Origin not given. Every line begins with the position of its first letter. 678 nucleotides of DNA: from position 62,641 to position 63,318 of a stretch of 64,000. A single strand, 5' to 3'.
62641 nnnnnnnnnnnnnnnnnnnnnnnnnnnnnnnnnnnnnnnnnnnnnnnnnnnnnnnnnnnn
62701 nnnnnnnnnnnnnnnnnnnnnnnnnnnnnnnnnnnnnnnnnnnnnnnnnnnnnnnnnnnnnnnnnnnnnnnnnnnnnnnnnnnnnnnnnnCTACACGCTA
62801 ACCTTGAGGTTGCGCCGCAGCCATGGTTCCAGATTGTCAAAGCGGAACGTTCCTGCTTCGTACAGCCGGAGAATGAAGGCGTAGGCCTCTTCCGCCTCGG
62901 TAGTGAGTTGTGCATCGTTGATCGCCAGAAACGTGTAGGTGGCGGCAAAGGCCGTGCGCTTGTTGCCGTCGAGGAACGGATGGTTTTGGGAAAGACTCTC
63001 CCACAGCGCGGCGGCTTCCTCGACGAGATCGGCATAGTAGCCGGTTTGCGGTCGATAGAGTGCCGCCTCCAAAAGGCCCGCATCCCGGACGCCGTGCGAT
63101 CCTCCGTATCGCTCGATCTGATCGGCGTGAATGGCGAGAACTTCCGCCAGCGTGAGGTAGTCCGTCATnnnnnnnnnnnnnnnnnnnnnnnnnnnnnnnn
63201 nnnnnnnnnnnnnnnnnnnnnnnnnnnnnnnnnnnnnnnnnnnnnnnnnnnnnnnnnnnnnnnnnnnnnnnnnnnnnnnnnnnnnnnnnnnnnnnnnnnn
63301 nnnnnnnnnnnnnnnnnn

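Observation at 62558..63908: Doc/RHH toxin-antitoxin cassette sitting between N- and C-terminal remnants of a TonB-dependent receptor, flanked by a perfect 21-bp direct repeat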

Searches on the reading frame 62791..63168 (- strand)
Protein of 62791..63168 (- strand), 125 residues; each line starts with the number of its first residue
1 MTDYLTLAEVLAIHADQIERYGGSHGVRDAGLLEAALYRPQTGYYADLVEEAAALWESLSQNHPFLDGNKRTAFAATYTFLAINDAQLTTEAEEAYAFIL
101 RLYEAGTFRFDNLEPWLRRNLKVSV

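Call 5: search_protein_families(library=pfam, proteins=[window:62791-63168:-], max_evalue=1)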
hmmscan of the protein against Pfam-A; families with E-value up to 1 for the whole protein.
window:62791-63168:- (125 aa): 1 family
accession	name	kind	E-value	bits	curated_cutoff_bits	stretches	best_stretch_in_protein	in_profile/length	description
PF02661.23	Fic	-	1.6e-17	64.5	24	1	4-81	1-93/93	Fic/DOC family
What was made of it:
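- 62791..63168 (-): doc toxin gene (125 aa) with an intact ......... motif. PF02661 1.6e-17 (call 5).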

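Call 6: find_encoding_contigs(protein=window:62791-63168:-, flank=10000, max_places=10)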
Protein window:62791-63168:- (125 aa): no gene with exactly this product is on record in the collection.

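Call 21: find_homologous_proteins(query=window:62791-63168:-, max_evalue=1e-10)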
Query window:62791-63168:- (125 aa): 7989 proteins with E <= 1e-10 among 8000 candidates; the best 120 are listed.
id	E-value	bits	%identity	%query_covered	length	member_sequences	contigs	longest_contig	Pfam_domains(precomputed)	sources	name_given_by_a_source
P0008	1.4e-74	266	98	100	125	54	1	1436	PF02661.24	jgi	jgi:death-on-curing protein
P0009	1.3e-72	259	96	100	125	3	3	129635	PF02661.24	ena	-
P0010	6.1e-69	248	90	100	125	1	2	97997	PF02661.24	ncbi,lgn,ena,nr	ncbi:MAG: type II toxin-antitoxin system death-on-curing family toxin [Bryobacterales bacterium]|nr:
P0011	1.1e-68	247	90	100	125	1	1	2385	PF02661.24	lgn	-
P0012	6.7e-67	241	89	99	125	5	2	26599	PF02661.24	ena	-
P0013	9.7e-66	237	86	100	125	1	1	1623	PF02661.24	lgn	-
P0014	1.3e-65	237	89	98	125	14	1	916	PF02661.24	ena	-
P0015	1.8e-65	236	88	99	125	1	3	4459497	PF02661.24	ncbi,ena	-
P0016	2.4e-65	236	86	99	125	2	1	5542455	PF02661.24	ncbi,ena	-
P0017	3.5e-65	235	86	99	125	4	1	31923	PF02661.24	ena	-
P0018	5.1e-65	235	87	98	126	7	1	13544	PF02661.24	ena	-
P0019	6.2e-65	235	87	99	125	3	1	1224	PF02661.24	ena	-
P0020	8.6e-65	234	88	98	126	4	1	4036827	PF02661.24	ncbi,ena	-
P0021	1.1e-64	234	85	99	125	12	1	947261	PF02661.24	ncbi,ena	-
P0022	1.5e-64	233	83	99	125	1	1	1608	PF02661.24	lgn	-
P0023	2.4e-64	233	86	100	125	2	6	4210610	PF02661.24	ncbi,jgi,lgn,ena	-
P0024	4.7e-64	232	85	99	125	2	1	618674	PF02661.24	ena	-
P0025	5.7e-64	232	85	98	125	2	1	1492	PF02661.24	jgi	jgi:death-on-curing protein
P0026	7.5e-64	231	85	100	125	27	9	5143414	PF02661.24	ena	-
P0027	7.5e-64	231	85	100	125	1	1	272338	PF02661.24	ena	-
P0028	8.4e-64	231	87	98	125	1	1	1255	PF02661.24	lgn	-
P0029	8.7e-64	231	86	98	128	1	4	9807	PF02661.24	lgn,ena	-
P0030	1.3e-63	230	87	98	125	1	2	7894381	PF02661.24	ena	-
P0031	1.7e-63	230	83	99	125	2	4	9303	PF02661.24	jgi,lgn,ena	jgi:death-on-curing protein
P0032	2.1e-63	230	85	99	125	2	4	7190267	PF02661.24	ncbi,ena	-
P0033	2.7e-63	229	84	100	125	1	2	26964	PF02661.24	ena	-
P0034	2.9e-63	229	84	100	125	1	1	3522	PF02661.24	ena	-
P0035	4.1e-63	229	85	98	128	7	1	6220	PF02661.24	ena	-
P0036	4.4e-63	229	87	98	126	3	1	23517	PF02661.24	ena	-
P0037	5.6e-63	228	83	100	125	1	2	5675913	PF02661.24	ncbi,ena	-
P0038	5.9e-63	228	85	100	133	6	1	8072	PF02661.24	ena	-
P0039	7.2e-63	228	86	98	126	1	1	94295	PF02661.24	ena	-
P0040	9.0e-63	228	83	98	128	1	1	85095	PF02661.24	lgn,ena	-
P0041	9.8e-63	228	83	100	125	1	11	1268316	PF02661.24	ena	-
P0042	1.0e-62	228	82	100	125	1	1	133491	PF02661.24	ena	-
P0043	1.2e-62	227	83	98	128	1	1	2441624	PF02661.24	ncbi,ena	-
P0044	1.2e-62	227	84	98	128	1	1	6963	PF02661.24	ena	-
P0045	1.3e-62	227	83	100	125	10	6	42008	PF02661.24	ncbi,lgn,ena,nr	ncbi:MAG: type II toxin-antitoxin system death-on-curing family toxin [Deltaproteobacteria bacterium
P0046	1.7e-62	227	84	96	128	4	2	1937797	PF02661.24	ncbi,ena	-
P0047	1.8e-62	227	82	100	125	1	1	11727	PF02661.24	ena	-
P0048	2.0e-62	227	82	99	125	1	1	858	PF02661.24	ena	-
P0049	2.3e-62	226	84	98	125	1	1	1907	PF02661.24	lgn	-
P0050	2.5e-62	226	85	98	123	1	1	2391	PF02661.24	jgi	jgi:death-on-curing protein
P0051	2.6e-62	226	86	98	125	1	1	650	PF02661.24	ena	-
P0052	2.7e-62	226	82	100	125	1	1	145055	PF02661.24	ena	-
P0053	2.8e-62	226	85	98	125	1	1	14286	PF02661.24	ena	-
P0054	2.9e-62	226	85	98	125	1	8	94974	PF02661.24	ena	-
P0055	3.1e-62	226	83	98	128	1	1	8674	PF02661.24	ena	-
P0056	3.4e-62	226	82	100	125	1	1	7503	PF02661.24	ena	-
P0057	3.5e-62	226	82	100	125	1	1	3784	PF02661.24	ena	-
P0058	4.2e-62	226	83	100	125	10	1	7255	PF02661.24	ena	-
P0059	5.0e-62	225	83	98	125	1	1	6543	PF02661.24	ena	-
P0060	6.0e-62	225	83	99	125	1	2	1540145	PF02661.24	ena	-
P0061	6.5e-62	225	80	99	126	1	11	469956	PF02661.24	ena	-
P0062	6.7e-62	225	80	98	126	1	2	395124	PF02661.24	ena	-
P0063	7.3e-62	225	82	100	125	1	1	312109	PF02661.24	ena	-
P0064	7.4e-62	225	82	99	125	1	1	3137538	PF02661.24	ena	-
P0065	7.6e-62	225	81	99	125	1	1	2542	PF02661.24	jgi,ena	-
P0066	7.7e-62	225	82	100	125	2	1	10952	PF02661.24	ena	-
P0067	8.1e-62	225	82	100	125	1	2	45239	PF02661.24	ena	-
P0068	9.0e-62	224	82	100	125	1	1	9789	PF02661.24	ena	-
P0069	1.0e-61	224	83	99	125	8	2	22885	PF02661.24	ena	-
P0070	1.0e-61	224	82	100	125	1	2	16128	PF02661.24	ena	-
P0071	1.1e-61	224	82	98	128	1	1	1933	PF02661.24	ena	-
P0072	1.3e-61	224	80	99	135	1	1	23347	PF02661.24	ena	-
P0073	1.3e-61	224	83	98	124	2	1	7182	PF02661.24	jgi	jgi:death-on-curing protein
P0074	1.3e-61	224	85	98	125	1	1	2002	PF02661.24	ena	-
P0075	1.3e-61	224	82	100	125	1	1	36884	PF02661.24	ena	-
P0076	1.4e-61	224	85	98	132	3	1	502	PF02661.24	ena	-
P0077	1.4e-61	224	81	99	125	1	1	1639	PF02661.24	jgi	-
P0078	1.9e-61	223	82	100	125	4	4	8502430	PF02661.24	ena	-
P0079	2.0e-61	223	84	98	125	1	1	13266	PF02661.24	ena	-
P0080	2.1e-61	223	84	98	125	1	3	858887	PF02661.24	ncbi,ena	-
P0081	2.2e-61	223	81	99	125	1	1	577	PF02661.24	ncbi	-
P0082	2.4e-61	223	82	100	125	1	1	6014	PF02661.24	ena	-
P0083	3.1e-61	223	82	100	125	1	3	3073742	PF02661.24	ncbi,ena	-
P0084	3.2e-61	223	81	100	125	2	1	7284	PF02661.24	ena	-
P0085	3.3e-61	223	81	99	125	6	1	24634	PF02661.24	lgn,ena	-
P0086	3.4e-61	223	84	98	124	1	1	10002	PF02661.24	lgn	-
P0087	3.8e-61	222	84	98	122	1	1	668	PF02661.24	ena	-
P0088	4.4e-61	222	79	99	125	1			PF02661.24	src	-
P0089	5.1e-61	222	80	100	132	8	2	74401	PF02661.24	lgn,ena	-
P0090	5.3e-61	222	83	99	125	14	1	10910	PF02661.24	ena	-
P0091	5.8e-61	222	81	99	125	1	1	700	PF02661.24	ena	-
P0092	6.8e-61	222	81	99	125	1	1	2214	PF02661.24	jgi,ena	jgi:death-on-curing protein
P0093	7.9e-61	221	84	98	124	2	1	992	PF02661.24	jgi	jgi:death-on-curing protein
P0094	8.3e-61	221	80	99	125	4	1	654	PF02661.24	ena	-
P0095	9.1e-61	221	83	99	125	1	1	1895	PF02661.24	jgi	jgi:death on curing protein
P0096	9.7e-61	221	79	99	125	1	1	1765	PF02661.24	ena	-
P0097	9.9e-61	221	80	98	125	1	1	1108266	PF02661.24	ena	-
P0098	1.0e-60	221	82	97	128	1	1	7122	PF02661.24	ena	-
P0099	1.3e-60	221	81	99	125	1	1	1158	PF02661.24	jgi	jgi:death on curing protein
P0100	1.5e-60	221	80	100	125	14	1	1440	PF02661.24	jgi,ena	-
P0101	1.8e-60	220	80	99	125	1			PF02661.24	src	-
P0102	1.8e-60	220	81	96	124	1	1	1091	PF02661.24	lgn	-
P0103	2.1e-60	220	81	98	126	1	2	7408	PF02661.24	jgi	jgi:death on curing protein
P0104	2.1e-60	220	80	99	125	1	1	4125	PF02661.24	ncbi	-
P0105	2.3e-60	220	83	99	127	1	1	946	PF02661.24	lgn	-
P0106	2.5e-60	220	80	98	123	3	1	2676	PF02661.24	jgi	-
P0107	2.6e-60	220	79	99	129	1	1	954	PF02661.24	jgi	jgi:death on curing protein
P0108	2.6e-60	220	80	99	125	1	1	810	PF02661.24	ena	-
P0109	2.7e-60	220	80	98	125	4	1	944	PF02661.24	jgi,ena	-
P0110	2.7e-60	220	83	97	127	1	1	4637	PF02661.24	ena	-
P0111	2.9e-60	220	80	99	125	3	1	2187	PF02661.24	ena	-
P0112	3.0e-60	220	81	100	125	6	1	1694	PF02661.24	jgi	jgi:death-on-curing protein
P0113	3.1e-60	219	82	98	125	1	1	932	PF02661.24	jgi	jgi:death-on-curing protein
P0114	3.3e-60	219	80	98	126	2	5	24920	PF02661.24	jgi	jgi:death-on-curing protein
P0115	3.6e-60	219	80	98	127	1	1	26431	PF02661.24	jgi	jgi:death-on-curing protein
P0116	3.8e-60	219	83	96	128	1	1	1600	PF02661.24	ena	-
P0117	3.9e-60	219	79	99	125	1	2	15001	PF02661.24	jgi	jgi:death on curing protein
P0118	4.0e-60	219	78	99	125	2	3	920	PF02661.24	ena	-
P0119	4.8e-60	219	82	98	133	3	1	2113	PF02661.24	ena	-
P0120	5.0e-60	219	81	98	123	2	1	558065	PF02661.24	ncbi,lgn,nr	ncbi:MAG: type II toxin-antitoxin system death-on-curing family toxin [Bryobacterales bacterium]|nr:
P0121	5.1e-60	219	79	99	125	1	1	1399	PF02661.24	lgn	-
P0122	5.2e-60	219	80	99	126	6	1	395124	PF02661.24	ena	-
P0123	5.9e-60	219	80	99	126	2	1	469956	PF02661.24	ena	-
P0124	6.0e-60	219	81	98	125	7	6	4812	PF02661.24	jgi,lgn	jgi:death-on-curing protein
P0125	6.1e-60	219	78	99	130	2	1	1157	PF02661.24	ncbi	-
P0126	7.1e-60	218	81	99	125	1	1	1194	PF02661.24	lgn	-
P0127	7.3e-60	218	82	98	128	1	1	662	PF02661.24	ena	-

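Call 22: find_encoding_contigs(protein=P0009, flank=6000, max_places=6)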
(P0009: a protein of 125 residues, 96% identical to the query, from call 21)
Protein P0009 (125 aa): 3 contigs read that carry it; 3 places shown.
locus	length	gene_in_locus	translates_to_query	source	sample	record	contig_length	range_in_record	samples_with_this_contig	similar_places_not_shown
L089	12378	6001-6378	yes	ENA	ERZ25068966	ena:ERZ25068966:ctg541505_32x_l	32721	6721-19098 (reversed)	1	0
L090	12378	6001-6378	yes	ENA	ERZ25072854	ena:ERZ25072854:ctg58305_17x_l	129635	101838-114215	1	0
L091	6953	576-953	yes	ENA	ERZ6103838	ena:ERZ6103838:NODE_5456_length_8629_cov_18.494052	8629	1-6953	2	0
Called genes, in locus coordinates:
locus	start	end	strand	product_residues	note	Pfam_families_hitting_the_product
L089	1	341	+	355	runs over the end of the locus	PF13088:BNR_2 (faint), PF24316:Tli3 (faint), PF15902:Sortilin-Vps10 (faint), PF02012:BNR (faint)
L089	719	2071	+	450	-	PF03447:NAD_binding_3 (weak), PF21135:DRL_cat, PF08666:SAF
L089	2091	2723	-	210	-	-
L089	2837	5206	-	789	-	PF13620:CarboxypepD_reg, PF00593:TonB_dep_Rec_b-barrel, PF25183:OMP_b-brl_4 (weak)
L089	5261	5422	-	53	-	-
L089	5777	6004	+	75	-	-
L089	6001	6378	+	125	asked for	PF02661:Fic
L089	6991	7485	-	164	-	-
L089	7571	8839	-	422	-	PF00275:EPSP_synthase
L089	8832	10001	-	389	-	PF01979:Amidohydro_1, PF07969:Amidohydro_3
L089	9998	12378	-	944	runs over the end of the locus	PF00933:Glyco_hydro_3, PF00144:Beta-lactamase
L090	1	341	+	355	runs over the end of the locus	PF13088:BNR_2 (faint), PF24316:Tli3 (faint), PF15902:Sortilin-Vps10 (faint), PF02012:BNR (faint)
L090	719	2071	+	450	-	PF03447:NAD_binding_3 (weak), PF21135:DRL_cat, PF08666:SAF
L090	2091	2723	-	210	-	-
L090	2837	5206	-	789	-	PF13620:CarboxypepD_reg, PF00593:TonB_dep_Rec_b-barrel, PF25183:OMP_b-brl_4 (weak)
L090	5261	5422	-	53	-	-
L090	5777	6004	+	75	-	-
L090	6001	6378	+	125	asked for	PF02661:Fic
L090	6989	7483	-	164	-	-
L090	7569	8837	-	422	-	PF00275:EPSP_synthase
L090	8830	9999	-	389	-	PF01979:Amidohydro_1, PF07969:Amidohydro_3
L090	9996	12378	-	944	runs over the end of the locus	PF00933:Glyco_hydro_3, PF00144:Beta-lactamase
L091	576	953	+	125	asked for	PF02661:Fic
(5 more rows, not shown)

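Call 23: find_encoding_contigs(protein=P0008, flank=6000, max_places=6)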
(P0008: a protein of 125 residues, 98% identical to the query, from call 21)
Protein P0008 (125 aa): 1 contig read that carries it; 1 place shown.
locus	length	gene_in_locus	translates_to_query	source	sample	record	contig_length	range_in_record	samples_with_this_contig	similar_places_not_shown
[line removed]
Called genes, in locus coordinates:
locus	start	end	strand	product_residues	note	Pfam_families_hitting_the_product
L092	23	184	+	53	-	-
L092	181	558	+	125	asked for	PF02661:Fic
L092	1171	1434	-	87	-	?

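Call 27: find_encoding_contigs(protein=P0010, flank=5000, max_places=3)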
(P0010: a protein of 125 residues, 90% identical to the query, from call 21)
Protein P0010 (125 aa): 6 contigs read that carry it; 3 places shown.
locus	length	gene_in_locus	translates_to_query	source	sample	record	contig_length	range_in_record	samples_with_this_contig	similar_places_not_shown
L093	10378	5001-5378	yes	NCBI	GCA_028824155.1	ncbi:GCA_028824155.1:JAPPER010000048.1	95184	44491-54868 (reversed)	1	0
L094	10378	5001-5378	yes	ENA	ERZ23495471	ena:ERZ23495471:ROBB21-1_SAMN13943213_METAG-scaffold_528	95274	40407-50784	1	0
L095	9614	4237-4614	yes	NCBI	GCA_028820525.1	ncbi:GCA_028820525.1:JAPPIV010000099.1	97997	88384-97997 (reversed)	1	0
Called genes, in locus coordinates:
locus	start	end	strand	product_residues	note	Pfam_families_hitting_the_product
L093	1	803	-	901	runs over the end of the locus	PF03699:UPF0182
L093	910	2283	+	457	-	PF01408:GFO_IDH_MocA, PF19051:GFO_IDH_MocA_C2, PF22725:GFO_IDH_MocA_C3 (weak), PF19051:GFO_IDH_MocA_C2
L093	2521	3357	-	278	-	PF05685:Uma2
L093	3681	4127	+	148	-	-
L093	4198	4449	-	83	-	-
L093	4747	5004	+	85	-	-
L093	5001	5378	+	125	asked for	PF02661:Fic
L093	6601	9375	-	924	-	PF12228:DUF3604 (faint)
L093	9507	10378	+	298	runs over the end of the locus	PF01063:Aminotran_4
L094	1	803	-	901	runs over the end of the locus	PF03699:UPF0182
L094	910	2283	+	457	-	PF01408:GFO_IDH_MocA, PF19051:GFO_IDH_MocA_C2, PF22725:GFO_IDH_MocA_C3 (weak), PF19051:GFO_IDH_MocA_C2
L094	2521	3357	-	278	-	PF05685:Uma2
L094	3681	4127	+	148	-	-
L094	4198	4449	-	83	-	-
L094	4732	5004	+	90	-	-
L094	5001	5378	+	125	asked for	PF02661:Fic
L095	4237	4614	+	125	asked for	PF02661:Fic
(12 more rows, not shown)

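Call 28: find_encoding_contigs(protein=P0012, flank=5000, max_places=3)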
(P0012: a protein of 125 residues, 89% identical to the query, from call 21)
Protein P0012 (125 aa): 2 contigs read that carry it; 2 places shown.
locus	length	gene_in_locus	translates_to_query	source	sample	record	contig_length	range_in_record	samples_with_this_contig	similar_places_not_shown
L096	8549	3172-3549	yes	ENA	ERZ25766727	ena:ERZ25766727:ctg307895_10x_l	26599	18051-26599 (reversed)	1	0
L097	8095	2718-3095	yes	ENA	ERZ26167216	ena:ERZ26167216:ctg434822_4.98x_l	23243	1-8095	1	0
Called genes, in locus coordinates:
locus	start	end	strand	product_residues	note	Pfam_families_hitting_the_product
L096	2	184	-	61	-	?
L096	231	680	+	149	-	PF00239:Resolvase, PF13384:HTH_23 (weak)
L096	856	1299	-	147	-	PF01842:ACT (faint)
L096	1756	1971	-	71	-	-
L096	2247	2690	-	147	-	PF04519:Bactofilin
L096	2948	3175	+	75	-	-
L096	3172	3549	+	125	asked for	PF02661:Fic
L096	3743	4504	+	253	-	PF02596:DUF169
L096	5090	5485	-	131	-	PF01850:PIN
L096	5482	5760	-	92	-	-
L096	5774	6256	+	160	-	PF00589:Phage_integrase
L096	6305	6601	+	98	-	-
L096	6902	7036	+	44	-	-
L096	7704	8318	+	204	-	PF01656:CbiA, PF02374:ArsA_ATPase (faint), PF06564:CBP_BcsQ (faint), PF07015:VirC1, PF09140:MipZ (faint), PF10609:ParA (weak), PF13614:AAA_31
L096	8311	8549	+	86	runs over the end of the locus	-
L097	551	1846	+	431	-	PF00872:Transposase_mut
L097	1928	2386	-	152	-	PF04519:Bactofilin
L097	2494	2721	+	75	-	-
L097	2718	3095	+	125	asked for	PF02661:Fic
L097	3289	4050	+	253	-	PF02596:DUF169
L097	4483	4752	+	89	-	-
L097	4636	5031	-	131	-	PF01850:PIN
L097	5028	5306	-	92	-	-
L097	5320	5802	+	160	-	PF00589:Phage_integrase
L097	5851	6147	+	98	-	-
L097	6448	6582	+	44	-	-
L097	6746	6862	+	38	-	-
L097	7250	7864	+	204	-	PF01656:CbiA, PF02374:ArsA_ATPase (faint), PF06564:CBP_BcsQ (faint), PF07015:VirC1, PF09140:MipZ (faint), PF10609:ParA (weak), PF13614:AAA_31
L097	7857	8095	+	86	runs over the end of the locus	-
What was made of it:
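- On Doc-family type II toxin-antitoxin system: The pair is conserved together in L089-L097 (calls 22, 27, 28).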

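Call 45: find_related_loci(query=window:62791-63168:-, collection=metagenome_contigs, flank=3000)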
Query window:62791-63168:- (125 aa) in metagenome_contigs; peptide patterns used: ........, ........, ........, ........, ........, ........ (x = any residue, [..] = any of these).
600 stretches matched a pattern (row limit reached: there are more); 488 encode a relative of the query (tblastn E <= 1e-3); the best 80 are kept; 80 distinct loci.
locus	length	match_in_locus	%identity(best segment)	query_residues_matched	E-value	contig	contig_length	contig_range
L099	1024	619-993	86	1-125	4e-75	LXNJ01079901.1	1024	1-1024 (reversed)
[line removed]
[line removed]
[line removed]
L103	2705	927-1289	79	1-121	1e-64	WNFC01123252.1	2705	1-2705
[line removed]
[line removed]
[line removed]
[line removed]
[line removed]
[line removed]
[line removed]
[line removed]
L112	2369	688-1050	80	1-121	6e-64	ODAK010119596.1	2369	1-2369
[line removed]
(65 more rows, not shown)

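Call 49: search_protein_families(library=ncbifam, proteins=[window:62791-63168:-], max_evalue=0.01)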
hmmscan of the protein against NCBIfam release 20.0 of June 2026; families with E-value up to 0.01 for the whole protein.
window:62791-63168:- (125 aa): 1 family
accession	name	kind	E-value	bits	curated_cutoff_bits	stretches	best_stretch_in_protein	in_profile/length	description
TIGR01550.1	DOC_P1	subfamily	2.1e-19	69.9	38.65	1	6-118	3-121/122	type II toxin-antitoxin system death-on-curing family toxin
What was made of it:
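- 62791..63168 (-): TIGR01550 above cutoff (call 49).
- On Doc-family type II toxin-antitoxin system: TIGR01550 69.9 bits (cutoff 38.65), call 49.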

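Call 59: search_solved_structures(query=window:62791-63168:-, max_evalue=0.001)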
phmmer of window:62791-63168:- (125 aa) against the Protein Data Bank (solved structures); distinct sequences matched with E-value up to 0.001: 4.
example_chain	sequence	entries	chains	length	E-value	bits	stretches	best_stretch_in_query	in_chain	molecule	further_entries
3k33_A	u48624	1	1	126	5.9e-09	39.5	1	6-93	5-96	Death on curing protein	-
3dd7_A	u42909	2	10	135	5.1e-08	36.4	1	6-93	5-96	Death on curing protein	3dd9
3kh2_A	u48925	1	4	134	9.5e-08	35.6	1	6-93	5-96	Death on curing protein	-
9vzc_A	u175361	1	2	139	7.9e-06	29.4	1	5-100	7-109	Death-on-curing family protein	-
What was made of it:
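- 62791..63168 (-): Closest solved structure is phage P1 Doc, 3k33, E=6e-9 (call 59).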
